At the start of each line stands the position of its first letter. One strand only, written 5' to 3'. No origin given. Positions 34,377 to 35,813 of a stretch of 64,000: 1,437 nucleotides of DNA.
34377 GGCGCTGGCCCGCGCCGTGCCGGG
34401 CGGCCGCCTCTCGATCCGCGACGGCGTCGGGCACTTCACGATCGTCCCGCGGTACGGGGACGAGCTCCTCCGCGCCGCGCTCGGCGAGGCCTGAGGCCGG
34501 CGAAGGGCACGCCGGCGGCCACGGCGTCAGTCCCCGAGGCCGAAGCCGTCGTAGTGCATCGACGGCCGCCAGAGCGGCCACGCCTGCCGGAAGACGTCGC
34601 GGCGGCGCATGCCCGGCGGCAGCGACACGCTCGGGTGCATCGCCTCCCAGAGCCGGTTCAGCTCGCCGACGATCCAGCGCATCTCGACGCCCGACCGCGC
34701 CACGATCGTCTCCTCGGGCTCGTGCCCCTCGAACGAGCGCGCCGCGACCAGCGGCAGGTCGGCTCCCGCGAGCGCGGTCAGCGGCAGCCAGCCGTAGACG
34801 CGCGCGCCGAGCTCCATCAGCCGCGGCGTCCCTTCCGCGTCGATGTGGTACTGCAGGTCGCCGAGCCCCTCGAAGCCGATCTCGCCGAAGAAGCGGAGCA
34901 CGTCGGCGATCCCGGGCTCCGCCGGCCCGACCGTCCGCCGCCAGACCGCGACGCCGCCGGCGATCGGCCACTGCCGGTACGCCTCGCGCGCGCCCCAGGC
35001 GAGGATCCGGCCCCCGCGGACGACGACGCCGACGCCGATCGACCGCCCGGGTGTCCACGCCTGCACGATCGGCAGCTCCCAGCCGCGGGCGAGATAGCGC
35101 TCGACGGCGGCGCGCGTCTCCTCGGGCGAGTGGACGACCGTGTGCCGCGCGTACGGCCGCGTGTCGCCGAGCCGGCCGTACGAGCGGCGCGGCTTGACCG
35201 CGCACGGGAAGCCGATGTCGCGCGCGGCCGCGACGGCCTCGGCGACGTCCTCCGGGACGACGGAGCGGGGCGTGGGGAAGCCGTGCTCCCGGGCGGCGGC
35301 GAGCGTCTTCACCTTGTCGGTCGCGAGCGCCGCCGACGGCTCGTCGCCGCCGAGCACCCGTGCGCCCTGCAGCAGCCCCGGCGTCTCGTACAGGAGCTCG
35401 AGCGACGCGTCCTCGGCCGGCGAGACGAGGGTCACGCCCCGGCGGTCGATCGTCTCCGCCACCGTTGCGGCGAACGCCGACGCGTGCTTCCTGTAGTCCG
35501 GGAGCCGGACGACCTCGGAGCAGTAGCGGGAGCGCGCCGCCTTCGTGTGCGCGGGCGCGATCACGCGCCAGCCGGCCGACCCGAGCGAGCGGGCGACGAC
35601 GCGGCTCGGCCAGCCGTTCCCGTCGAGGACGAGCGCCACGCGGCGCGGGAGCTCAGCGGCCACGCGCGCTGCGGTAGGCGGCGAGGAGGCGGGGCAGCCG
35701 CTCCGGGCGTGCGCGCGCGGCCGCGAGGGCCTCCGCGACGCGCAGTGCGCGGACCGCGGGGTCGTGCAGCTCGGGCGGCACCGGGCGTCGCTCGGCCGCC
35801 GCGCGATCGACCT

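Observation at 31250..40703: Candidate novel membrane-lipid head-group modification cluster (split MprF-like parts plus ATP-grasp plus PlsC-like acyltransferase)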

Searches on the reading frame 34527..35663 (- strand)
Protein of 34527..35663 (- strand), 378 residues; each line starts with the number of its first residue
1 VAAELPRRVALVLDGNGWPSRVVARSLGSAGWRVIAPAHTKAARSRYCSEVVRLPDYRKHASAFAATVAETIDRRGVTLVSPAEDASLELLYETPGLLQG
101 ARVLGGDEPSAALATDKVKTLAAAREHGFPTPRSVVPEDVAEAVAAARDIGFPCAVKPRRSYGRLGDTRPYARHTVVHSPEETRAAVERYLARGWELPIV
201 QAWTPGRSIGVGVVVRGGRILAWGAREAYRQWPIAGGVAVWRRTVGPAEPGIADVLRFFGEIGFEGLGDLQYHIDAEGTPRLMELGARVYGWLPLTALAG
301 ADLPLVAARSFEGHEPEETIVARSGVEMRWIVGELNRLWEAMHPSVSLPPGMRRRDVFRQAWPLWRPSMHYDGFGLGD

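Call 7: search_protein_families(library=pfam, proteins=[window:34527-35663:-], max_evalue=0.01)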
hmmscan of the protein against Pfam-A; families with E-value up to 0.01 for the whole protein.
window:34527-35663:- (378 aa): 3 families
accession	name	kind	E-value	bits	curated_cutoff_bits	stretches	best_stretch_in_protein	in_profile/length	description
PF15632.11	ATPgrasp_Ter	-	1.2e-07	32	29.1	1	260-331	58-128/131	ATP-grasp in the biosynthetic pathway with Ter operon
PF02786.22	CPSase_L_D2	-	4.8e-06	26.7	19.8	1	116-168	1-55/211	Carbamoyl-phosphate synthase L chain, ATP binding domain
PF13549.11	ATP-grasp_5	-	0.0019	18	27.6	1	113-157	10-52/221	ATP-grasp domain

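Call 8: search_protein_families(library=ncbifam, proteins=[window:34527-35663:-], max_evalue=0.01)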
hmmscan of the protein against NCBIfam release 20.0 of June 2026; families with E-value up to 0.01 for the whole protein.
window:34527-35663:- (378 aa): 15 families
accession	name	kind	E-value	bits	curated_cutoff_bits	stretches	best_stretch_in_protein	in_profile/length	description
NF009405.0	PRK12767.1-4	equivalog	5.2e-08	32.2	390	1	29-160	24-153/320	carbamoyl phosphate synthase-like protein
NF009404.0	PRK12767.1-3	equivalog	2.7e-07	29.8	316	1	27-166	22-161/344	carbamoyl phosphate synthase-like protein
TIGR02144.1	LysX_arch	equivalog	6.4e-07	28.7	275.6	1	113-165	84-137/281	lysine biosynthesis protein LysX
NF009402.0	PRK12767.1-1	equivalog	1.5e-06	27.2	218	1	59-222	56-214/329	carbamoyl phosphate synthase-like protein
TIGR00768.1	rimK_fam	subfamily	0.00017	21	143.4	1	113-160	84-131/276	RimK family alpha-L-glutamate ligase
NF000091.3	D_ala_D_ser_VanG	exception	0.00021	20.2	495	1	98-178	117-200/344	D-alanine--D-serine ligase VanG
NF010623.0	PRK14016.1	subfamily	0.00025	19.3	877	1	112-160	210-258/871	cyanophycin synthetase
TIGR02068.2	cya_phycin_syn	equivalog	0.0014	16.7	850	1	112-161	209-258/862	cyanophycin synthetase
NF045493.1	HydDutCoALig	equivalog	0.0017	17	1300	1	125-157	495-527/698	4-hydroxybutyrate--CoA ligase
NF002378.0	PRK01372.1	subfamily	0.0028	16.4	243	1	110-166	94-149/305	D-alanine--D-alanine ligase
NF011169.0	PRK14571.1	equivalog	0.0033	16.8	404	1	142-214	116-180/300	D-alanyl-alanine synthetase A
TIGR01369.1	CPSaseII_lrg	equivalog_domain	0.0039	14.8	1027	1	100-166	653-717/1052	carbamoyl-phosphate synthase (glutamine-hydrolyzing) large subunit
NF012217.1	D_ala_D_lac_VanA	exception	0.0045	16.2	775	1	82-167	102-181/343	D-alanine--(R)-lactate ligase VanA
NF000206.1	D_ala_D_lac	equivalog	0.0054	15.8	550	1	84-189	104-196/342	D-alanine--(R)-lactate ligase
NF009406.0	PRK12767.1-5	equivalog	0.0067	15.5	271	0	84-166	79-163/327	carbamoyl phosphate synthase-like protein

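Call 32: find_homologous_proteins(query=window:34527-35663:-, max_evalue=0.00001)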
Query window:34527-35663:- (378 aa): 71 proteins with E <= 0.00001 among 8000 candidates.
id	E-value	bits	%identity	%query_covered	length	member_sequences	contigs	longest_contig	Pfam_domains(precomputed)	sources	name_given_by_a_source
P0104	1.9e-250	849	100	100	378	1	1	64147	PF15632.12,PF02786.23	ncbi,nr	ncbi:MAG TPA: ATP-grasp domain-containing protein [Gaiellaceae bacterium]|nr:ATP-grasp domain-contai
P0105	2.8e-217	740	89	98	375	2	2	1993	PF15632.12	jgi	-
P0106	1.2e-213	728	87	98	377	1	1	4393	PF15632.12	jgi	jgi:carbamoyl-phosphate synthase large subunit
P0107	5.8e-213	725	87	98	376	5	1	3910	PF15632.12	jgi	jgi:carbamoyl-phosphate synthase large subunit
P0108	1.3e-194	665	80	98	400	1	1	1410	PF15632.12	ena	-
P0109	1.8e-187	641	77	98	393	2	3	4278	PF15632.12,PF02786.23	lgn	-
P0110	1.6e-185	635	76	98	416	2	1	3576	PF15632.12,PF02786.23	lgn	-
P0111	7.1e-183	626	76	98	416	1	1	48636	PF15632.12,PF02786.23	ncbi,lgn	-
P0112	2.3e-182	625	76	98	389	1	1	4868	PF15632.12,PF02786.23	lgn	-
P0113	7.8e-182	623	75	98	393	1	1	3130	PF15632.12,PF02786.23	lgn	-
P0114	8.4e-180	616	75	98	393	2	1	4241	PF15632.12,PF02786.23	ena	-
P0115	1.4e-179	615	75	98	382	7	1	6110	PF15632.12,PF02786.23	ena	-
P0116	7.6e-179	613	74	99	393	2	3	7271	PF15632.12,PF02786.23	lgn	-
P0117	9.4e-179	613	74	98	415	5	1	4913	PF15632.12,PF02786.23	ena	-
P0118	1.1e-178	612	75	98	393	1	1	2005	PF15632.12,PF02786.23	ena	-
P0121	6.4e-176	603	74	98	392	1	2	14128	PF15632.12,PF13549.12,PF02786.23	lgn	-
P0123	1.2e-174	599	73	99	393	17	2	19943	PF15632.12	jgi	-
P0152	3.1e-92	328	47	98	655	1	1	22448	PF15632.12,PF01522.27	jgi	jgi:peptidoglycan/xylan/chitin deacetylase (PgdA/CDA1 family)/predicted ATP-grasp superfamily ATP-de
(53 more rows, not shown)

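Call 33: find_encoding_contigs(protein=P0123, flank=10000, max_places=1)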
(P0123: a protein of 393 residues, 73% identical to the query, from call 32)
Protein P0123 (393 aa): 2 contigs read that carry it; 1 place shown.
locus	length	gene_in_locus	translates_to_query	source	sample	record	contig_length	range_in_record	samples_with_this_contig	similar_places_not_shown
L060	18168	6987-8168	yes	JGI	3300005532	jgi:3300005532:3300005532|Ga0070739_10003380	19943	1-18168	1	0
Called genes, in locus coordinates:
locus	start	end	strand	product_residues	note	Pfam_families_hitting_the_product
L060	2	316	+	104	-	?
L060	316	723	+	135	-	PF06150:ChaB, PF07498:Rho_N (weak)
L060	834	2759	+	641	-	PF16177:ACAS_N, PF00501:AMP-binding, PF13193:AMP-binding_C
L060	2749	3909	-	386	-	PF04339:FemAB_like, PF13480:Acetyltransf_6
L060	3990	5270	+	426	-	PF03706:LPG_synthase_TM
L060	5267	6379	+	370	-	PF03706:LPG_synthase_TM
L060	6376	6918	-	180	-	-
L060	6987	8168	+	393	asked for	PF15632:ATPgrasp_Ter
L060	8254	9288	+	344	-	PF12911:OppC_N, PF00528:BPD_transp_1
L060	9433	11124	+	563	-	PF00496:SBP_bac_5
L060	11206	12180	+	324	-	PF19300:BPD_transp_1_N, PF00528:BPD_transp_1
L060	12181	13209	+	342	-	PF00005:ABC_tran, PF08352:oligo_HPY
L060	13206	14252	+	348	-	PF00005:ABC_tran, PF08352:oligo_HPY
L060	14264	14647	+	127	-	-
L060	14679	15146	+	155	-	PF13490:zf-HC2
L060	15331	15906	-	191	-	-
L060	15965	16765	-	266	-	-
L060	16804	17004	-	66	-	-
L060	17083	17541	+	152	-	-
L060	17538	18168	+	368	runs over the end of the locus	PF00069:Pkinase, PF01636:APH (weak), PF07714:PK_Tyr_Ser-Thr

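Call 34: find_encoding_contigs(protein=P0121, flank=10000, max_places=1)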
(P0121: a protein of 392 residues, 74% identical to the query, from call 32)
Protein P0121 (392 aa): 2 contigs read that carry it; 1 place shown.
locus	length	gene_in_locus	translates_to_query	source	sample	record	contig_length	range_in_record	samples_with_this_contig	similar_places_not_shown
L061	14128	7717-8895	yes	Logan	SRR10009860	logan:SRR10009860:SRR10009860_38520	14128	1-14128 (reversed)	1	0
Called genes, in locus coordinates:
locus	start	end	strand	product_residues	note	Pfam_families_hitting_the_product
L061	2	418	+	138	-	?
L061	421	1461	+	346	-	PF03706:LPG_synthase_TM (weak)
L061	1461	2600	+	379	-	PF01553:Acyltransferase (faint)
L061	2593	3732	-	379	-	PF13480:Acetyltransf_6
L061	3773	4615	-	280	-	PF00561:Abhydrolase_1 (weak), PF12697:Abhydrolase_6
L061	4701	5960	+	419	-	PF03706:LPG_synthase_TM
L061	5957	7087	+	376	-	PF03706:LPG_synthase_TM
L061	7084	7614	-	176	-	-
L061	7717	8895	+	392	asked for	PF13549:ATP-grasp_5 (weak), PF02786:CPSase_L_D2 (faint), PF15632:ATPgrasp_Ter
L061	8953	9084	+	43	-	-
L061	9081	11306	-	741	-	PF03176:MMPL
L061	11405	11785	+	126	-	-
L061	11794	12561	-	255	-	PF01184:Gpr1_Fun34_YaaH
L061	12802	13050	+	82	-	-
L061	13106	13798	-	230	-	-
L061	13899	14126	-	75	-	?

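Call 35: find_encoding_contigs(protein=P0152, flank=10000, max_places=1)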
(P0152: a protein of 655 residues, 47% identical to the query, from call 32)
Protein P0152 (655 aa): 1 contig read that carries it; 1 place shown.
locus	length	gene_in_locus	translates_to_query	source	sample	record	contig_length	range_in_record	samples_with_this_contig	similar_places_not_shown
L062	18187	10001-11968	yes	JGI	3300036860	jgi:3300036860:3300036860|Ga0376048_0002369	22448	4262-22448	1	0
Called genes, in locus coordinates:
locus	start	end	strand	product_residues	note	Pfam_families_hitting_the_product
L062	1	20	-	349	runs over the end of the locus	PF13439:Glyco_transf_4, PF13579:Glyco_trans_4_4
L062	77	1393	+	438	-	PF01943:Polysacc_synt, PF13440:Polysacc_synt_3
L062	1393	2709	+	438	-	PF23019:DUF7033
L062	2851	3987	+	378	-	PF20706:GT4-conflict (weak), PF00534:Glycos_transf_1, PF13692:Glyco_trans_1_4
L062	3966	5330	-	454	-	PF04932:Wzy_C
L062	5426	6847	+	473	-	PF22842:Pel9A-like_beta_helix (weak), PF05048:NosD (faint), PF13229:Beta_helix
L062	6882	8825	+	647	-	PF13439:Glyco_transf_4, PF13477:Glyco_trans_4_2 (weak), PF13579:Glyco_trans_4_4, PF20706:GT4-conflict, PF00534:Glycos_transf_1, PF13692:Glyco_trans_1_4, PF01522:Polysacc_deac_1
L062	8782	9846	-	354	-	PF13480:Acetyltransf_6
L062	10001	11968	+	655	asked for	PF01522:Polysacc_deac_1, PF15632:ATPgrasp_Ter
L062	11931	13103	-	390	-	PF00070:Pyr_redox (faint), PF01266:DAO (faint), PF07992:Pyr_redox_2, PF13241:NAD_binding_7 (faint), PF13454:NAD_binding_9 (weak), PF13738:Pyr_redox_3, PF13434:Lys_Orn_oxgnase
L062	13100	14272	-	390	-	PF13439:Glyco_transf_4, PF13477:Glyco_trans_4_2, PF13579:Glyco_trans_4_4, PF20706:GT4-conflict, PF00534:Glycos_transf_1, PF13692:Glyco_trans_1_4, PF13524:Glyco_trans_1_2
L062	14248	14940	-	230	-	-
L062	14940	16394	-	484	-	PF13727:CoA_binding_3, PF02397:Bac_transf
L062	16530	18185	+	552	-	?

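Call 45: search_solved_structures(query=A2, max_evalue=0.1)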
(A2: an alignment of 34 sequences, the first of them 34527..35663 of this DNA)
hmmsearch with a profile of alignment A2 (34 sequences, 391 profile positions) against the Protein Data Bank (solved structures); distinct sequences matched with E-value up to 0.1: 129 (the best 60 are shown).
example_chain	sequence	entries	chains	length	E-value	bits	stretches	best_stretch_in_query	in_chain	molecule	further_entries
1ce8_A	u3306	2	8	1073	6.3e-23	84.6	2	92-318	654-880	PROTEIN (CARBAMOYL-PHOSPHATE SYNTHASE) | carbamoyl phosphate synthetase large chain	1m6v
1bxr_A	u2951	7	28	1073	6.5e-23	84.5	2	92-318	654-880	CARBAMOYL-PHOSPHATE SYNTHASE | CARBAMOYL PHOSPHATE SYNTHETASE: LARGE SUBUNIT | CARBAMOYL PHOSPHATE SYNTHETASE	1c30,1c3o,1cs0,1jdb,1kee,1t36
1a9x_A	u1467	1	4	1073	1.3e-22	83.6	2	92-318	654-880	CARBAMOYL PHOSPHATE SYNTHETASE (LARGE CHAIN)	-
2pn1_A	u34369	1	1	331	2.1e-13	53.2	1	36-317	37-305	Carbamoylphosphate synthase large subunit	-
5dot_A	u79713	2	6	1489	2.9e-12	49.5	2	96-314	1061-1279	Carbamoyl-phosphate synthase [ammonia], mitochondrial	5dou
6uel_A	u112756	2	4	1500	2.9e-12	49.5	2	96-314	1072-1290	Carbamoyl-phosphate synthase [ammonia], mitochondrial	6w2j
9zvm_C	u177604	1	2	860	1.4e-09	40.7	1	97-285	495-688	Maltodextrin-binding protein,Biotin carboxylase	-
9eb7_A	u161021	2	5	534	2.1e-09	40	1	96-311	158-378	Biotin carboxylase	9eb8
6ybp_G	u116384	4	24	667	6.2e-09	38.5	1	52-313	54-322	Propionyl-CoA carboxylase alpha subunit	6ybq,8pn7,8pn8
3n6r_A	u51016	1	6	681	9.1e-09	38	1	28-311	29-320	Propionyl-CoA carboxylase, alpha subunit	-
8sgx_S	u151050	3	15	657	1.2e-08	37.5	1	17-307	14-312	propionyl-CoA carboxylase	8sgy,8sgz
7wta_A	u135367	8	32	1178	2.4e-08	36.6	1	65-285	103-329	Pyruvate carboxylase, mitochondrial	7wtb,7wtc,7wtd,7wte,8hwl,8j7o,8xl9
7lgn_A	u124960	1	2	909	2.8e-08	36.4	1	93-220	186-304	Cyanophycin synthase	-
8evy_B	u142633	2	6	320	3.4e-08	36.1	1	106-306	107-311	D-alanine--D-alanine ligase B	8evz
2dzd_A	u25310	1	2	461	4.4e-08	35.7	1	61-286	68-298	pyruvate carboxylase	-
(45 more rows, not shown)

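Call 54: predict_structure(alignment_id=A2)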
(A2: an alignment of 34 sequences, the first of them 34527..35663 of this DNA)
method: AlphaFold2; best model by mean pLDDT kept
length: 378 residues; sequences in the alignment: 34
mean_pLDDT: 94.2   pTM: 0.92
mean pLDDT of the five models: 94.2, 94.1, 94.0, 93.3, 93.2
residues with pLDDT >= 90: 336; 70-90: 32; 50-70: 7; < 50: 3
segments of 3 or more residues with pLDDT < 50: 1-3
pLDDT, mean of each block of 10 residues (from residue 1): 69 95 96 98 96 96 97 97 97 94 97 97 97 97 98 95 94 94 98 96 93 98 97 88 97 98 98 95 96 95 98 96 96 93 88 91 87 70
secondary structure, 60 per line:
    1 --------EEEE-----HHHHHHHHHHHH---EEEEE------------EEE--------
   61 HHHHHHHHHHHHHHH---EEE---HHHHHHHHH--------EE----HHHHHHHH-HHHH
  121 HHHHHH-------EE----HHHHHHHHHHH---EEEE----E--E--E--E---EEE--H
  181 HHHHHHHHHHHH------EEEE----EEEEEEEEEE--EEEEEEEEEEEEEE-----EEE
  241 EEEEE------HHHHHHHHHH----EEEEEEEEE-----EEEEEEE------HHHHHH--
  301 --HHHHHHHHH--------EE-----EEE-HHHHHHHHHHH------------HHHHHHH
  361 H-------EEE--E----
elements in order: E9-12 H18-29 E33-37 E50-52 H61-75 E79-81 H85-93 H108-115 H117-126 H140-150 E154-157 E175-177 H180-192 E199-202 E207-216 E219-232 E238-245 H252-261 E266-274 E280-286 H293-298 H303-311 E327-329 H331-341 H354-361 E369-371

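Call 57: fold_search(model_id=the predicted structure, library=pdb)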
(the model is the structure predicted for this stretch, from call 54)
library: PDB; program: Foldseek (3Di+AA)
matches with E <= 10: 1798; with E <= 0.001: 758
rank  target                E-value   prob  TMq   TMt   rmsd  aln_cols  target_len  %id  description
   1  9yx2_A                4.2e-19  1.00  0.65  0.43   4.7       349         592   20  Structure of the long chain acyl-CoA carboxylase complex from Mycobacterium smegmatis with ATP, bicarbonate, and propi (released 2025-11-26)
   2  8zuz_A                7.3e-19  1.00  0.64  0.38   5.1       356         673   18  Structure of G131R-hPCC BCCP-BC Conformation (released 2025-11-19)
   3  8zux_A                1.3e-18  1.00  0.65  0.43   4.2       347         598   18  Structure of G668R-hPCC (released 2025-11-19)
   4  2pn1                  1.8e-18  1.00  0.65  0.78   8.7       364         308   16  Crystal structure of carbamoylphosphate synthase large subunit (split gene in MJ) (ZP_00538348.1) from Exiguobacterium s (released 2007-05-08)
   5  9yx2_B                2.1e-18  1.00  0.66  0.53   4.5       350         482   19  Structure of the long chain acyl-CoA carboxylase complex from Mycobacterium smegmatis with ATP, bicarbonate, and propi (released 2025-11-26)
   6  9yx2_T                3.4e-18  1.00  0.66  0.53   4.1       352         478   20  Structure of the long chain acyl-CoA carboxylase complex from Mycobacterium smegmatis with ATP, bicarbonate, and propi (released 2025-11-26)
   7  7kct_A                8.0e-18  1.00  0.67  0.56   3.9       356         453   17  Crystal Structure of the Hydrogenobacter thermophilus 2-Oxoglutarate Carboxylase (OGC) Biotin Carboxylase (BC) Domain  (released 2021-01-27)
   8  8xl3_A                9.7e-18  1.00  0.53  0.32   8.2       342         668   18  Structure of human propionyl-CoA carboxylase at apo-state (PCC-Apo) (released 2024-10-30)
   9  9yx2_D                1.0e-17  1.00  0.65  0.52   4.7       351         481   20  Structure of the long chain acyl-CoA carboxylase complex from Mycobacterium smegmatis with ATP, bicarbonate, and propi (released 2025-11-26)
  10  7ybu_A                2.0e-17  1.00  0.54  0.32   9.3       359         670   18  Human propionyl-coenzyme A carboxylase (released 2023-07-05)
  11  5mlk_A                2.6e-17  1.00  0.61  0.52   4.5       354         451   18  Biotin dependent carboxylase AccA3 dimer from Mycobacterium tuberculosis (Rv3285) (released 2017-03-08)
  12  2vpq_A                3.5e-17  1.00  0.66  0.56   4.3       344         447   15  Crystal structure of biotin carboxylase from S. aureus complexed with AMPPNP (released 2008-09-09)
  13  8zuy_A                4.0e-17  1.00  0.66  0.39   4.1       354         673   18  Structure of M695D-hPCC (released 2025-11-19)
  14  3ouu_A                4.2e-17  1.00  0.67  0.58   4.4       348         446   15  Crystal Structure of Biotin Carboxylase-beta-gamma-ATP Complex from Campylobacter jejuni (released 2010-10-20)
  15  9eb8_A                5.1e-17  1.00  0.66  0.54   4.4       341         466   19  Crystal Structure of Biotin Carboxylase from Ankistrodesmus in Complex with ADP (released 2025-11-19)
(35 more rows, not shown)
